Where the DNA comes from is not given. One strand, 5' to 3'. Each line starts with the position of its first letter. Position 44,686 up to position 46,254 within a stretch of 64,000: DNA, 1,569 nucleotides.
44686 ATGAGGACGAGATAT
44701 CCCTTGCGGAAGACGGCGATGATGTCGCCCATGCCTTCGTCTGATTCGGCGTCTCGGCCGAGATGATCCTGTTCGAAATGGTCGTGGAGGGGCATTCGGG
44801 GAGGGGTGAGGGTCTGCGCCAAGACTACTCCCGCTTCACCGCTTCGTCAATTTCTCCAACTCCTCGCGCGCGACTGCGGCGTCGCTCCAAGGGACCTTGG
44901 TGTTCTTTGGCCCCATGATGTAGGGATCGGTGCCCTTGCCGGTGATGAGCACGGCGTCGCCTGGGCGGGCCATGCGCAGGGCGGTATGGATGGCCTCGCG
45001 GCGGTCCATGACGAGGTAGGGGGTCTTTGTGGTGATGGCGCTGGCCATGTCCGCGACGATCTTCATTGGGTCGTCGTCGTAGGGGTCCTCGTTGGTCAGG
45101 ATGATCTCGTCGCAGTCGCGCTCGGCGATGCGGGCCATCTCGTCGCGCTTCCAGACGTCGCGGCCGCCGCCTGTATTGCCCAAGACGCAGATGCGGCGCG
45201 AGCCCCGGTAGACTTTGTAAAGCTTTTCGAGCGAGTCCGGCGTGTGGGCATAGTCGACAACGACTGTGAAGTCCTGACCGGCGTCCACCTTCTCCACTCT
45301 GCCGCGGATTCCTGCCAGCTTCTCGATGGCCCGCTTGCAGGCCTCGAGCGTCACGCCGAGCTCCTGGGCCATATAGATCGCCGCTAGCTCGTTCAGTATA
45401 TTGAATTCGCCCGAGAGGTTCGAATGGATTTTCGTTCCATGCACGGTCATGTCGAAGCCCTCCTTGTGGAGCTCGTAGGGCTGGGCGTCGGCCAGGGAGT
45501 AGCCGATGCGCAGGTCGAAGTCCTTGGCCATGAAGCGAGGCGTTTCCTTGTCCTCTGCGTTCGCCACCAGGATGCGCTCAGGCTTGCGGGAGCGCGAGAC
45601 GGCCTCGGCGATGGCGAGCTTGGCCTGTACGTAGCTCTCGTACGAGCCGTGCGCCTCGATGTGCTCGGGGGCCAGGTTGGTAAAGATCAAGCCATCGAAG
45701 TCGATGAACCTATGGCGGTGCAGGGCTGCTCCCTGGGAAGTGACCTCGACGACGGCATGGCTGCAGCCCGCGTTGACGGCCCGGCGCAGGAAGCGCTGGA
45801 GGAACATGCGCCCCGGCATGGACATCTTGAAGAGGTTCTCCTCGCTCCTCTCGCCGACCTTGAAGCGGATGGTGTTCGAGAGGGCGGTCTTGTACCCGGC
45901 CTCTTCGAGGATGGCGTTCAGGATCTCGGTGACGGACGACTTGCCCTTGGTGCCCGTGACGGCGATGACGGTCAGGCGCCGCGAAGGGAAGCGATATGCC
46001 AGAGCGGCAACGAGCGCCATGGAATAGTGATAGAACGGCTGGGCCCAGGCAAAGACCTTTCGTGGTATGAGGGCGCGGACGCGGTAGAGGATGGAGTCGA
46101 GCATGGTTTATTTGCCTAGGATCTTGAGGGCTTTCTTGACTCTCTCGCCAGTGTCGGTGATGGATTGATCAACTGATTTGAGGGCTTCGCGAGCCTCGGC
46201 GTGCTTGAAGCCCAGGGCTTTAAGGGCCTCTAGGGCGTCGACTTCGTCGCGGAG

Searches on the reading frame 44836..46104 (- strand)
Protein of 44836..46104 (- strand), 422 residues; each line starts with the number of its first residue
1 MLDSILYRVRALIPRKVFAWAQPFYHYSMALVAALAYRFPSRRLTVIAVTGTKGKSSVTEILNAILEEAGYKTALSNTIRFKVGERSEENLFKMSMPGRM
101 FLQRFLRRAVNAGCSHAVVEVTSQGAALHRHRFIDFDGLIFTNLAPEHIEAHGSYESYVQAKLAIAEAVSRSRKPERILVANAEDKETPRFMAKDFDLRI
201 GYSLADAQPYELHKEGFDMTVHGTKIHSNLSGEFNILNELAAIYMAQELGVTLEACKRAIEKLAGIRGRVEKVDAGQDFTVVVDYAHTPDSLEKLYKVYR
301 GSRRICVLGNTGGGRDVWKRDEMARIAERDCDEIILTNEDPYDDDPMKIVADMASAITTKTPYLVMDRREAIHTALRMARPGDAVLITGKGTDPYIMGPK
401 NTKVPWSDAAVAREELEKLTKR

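Call 42: search_protein_families(library=pfam, proteins=[window:44836-46104:-], max_evalue=0.001)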
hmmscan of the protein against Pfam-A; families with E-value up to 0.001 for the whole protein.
window:44836-46104:- (422 aa): 2 families
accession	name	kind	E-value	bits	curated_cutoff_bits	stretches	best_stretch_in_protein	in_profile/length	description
PF08245.18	Mur_ligase_M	-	6.8e-32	111.5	24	1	49-246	1-200/200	Mur ligase middle domain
PF02875.26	Mur_ligase_C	-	2.1e-25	90.4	28.4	1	268-391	1-127/127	Mur ligase, glutamate ligase domain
